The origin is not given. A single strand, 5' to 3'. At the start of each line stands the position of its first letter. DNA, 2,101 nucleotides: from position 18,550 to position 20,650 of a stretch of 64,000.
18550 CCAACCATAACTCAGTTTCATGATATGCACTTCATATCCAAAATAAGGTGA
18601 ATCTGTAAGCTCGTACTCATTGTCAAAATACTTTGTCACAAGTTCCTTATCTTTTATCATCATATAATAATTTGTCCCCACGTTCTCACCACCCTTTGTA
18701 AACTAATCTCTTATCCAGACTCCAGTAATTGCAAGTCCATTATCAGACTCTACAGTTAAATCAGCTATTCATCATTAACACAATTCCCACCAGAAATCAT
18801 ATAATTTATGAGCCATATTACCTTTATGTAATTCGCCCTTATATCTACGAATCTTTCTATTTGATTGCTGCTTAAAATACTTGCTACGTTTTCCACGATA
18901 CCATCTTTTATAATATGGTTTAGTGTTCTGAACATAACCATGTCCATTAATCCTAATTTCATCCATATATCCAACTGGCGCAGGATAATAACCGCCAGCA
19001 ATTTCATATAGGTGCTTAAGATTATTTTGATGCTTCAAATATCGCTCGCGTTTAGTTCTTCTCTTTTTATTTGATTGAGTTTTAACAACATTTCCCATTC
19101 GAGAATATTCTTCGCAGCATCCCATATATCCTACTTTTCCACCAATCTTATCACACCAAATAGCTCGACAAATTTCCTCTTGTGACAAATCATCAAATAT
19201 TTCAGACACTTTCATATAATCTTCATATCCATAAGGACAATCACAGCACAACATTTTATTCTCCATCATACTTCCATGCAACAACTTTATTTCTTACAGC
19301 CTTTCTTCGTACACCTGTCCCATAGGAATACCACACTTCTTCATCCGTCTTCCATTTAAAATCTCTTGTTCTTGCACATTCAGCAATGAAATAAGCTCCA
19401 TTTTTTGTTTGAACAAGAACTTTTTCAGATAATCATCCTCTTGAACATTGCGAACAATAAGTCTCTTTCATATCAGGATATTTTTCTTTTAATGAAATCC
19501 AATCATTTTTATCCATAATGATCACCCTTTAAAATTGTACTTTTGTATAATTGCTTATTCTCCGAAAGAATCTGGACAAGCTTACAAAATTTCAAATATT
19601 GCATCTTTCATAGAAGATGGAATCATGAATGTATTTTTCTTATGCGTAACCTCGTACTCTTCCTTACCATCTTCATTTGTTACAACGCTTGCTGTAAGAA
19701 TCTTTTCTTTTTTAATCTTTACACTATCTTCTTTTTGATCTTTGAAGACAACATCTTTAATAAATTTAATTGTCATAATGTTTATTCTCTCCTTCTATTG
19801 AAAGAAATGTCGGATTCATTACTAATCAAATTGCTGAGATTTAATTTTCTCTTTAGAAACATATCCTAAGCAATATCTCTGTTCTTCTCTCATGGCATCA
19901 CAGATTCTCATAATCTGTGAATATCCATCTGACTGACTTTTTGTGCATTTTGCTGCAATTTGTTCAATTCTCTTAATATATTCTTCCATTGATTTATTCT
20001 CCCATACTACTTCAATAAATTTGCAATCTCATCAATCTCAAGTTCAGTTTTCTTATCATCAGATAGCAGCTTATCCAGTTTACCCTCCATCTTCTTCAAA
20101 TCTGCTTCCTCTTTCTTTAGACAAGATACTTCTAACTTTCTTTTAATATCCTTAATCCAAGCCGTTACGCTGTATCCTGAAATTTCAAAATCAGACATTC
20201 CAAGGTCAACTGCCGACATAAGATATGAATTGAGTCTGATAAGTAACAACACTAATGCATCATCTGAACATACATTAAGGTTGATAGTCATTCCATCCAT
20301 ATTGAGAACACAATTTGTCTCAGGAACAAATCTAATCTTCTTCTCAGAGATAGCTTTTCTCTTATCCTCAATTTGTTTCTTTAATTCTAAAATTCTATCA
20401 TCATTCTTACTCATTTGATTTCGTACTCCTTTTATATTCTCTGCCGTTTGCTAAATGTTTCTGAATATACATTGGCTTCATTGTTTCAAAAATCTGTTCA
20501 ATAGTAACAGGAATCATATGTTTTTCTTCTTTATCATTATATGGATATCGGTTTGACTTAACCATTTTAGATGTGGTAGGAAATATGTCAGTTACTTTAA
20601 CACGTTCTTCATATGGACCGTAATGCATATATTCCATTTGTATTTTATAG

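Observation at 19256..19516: Small gene with a single in-frame TGA and no downstream start codon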

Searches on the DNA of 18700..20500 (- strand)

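Call 4: search_dna_similar(query=window:18700-20500:-, collection=phages, mode=near, max_rows=30)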
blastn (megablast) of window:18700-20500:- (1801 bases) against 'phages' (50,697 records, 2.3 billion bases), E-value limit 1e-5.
No match.

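Call 25: search_rna_families(source=window, start=19000, end=19800, threshold=evalue, max_evalue=10)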
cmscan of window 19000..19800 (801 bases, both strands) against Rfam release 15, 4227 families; matches with E-value up to 10: 4.
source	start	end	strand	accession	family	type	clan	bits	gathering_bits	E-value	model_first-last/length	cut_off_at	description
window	19180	19240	-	RF01428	snoR128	Gene; snRNA; snoRNA; CD-box;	-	24.9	40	0.41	1-91/91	no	small nucleolar RNA snoR128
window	19720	19782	-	RF01583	snoR01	Gene; snRNA; snoRNA; CD-box;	-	22.7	55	8.7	1-83/83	no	small nucleolar RNA snoR01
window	19366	19424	+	RF03462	mir-4677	Gene; miRNA;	-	17.9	80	1.1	1-59/59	no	mir-4677 microRNA precursor family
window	19240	19331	+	RF02706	TeloSII_ncR30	Gene; sRNA;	-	10.7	86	8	1-226/226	no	TeloSII non coding RNA 30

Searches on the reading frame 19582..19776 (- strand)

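Call 8: search_protein_families(library=pfam, max_evalue=10, proteins=[window:19582-19776:-])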
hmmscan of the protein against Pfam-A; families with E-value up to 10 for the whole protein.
window:19582-19776:- (64 aa): 1 family
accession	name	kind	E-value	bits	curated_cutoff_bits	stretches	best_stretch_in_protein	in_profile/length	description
PF11184.13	DUF2969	-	0.051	14.4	25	1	11-64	17-65/71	Protein of unknown function (DUF2969)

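Call 9: search_protein_families(library=phrogs, max_evalue=1, proteins=[window:19582-19776:-])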
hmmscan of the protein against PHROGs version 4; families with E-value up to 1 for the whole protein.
window:19582-19776:- (64 aa): 0 families

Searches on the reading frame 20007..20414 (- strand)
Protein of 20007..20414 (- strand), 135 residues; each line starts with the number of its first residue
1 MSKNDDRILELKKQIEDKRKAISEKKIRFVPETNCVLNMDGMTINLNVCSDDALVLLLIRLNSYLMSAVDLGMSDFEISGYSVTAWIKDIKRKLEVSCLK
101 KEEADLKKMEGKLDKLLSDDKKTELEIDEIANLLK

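Call 9: search_protein_families(library=phrogs, max_evalue=1, proteins=[window:20007-20414:-])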
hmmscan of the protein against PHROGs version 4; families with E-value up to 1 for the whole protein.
window:20007-20414:- (135 aa): 4 families
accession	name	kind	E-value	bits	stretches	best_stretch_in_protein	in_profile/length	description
phrog_2574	-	unknown function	2.9e-42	145.1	1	2-135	3-139/140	-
phrog_36854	-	unknown function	0.028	15.5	1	53-128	4-81/87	-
phrog_6179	-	unknown function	0.29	12.8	0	6-41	41-76/93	-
phrog_2619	-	unknown function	0.44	11.7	1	4-27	73-96/124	-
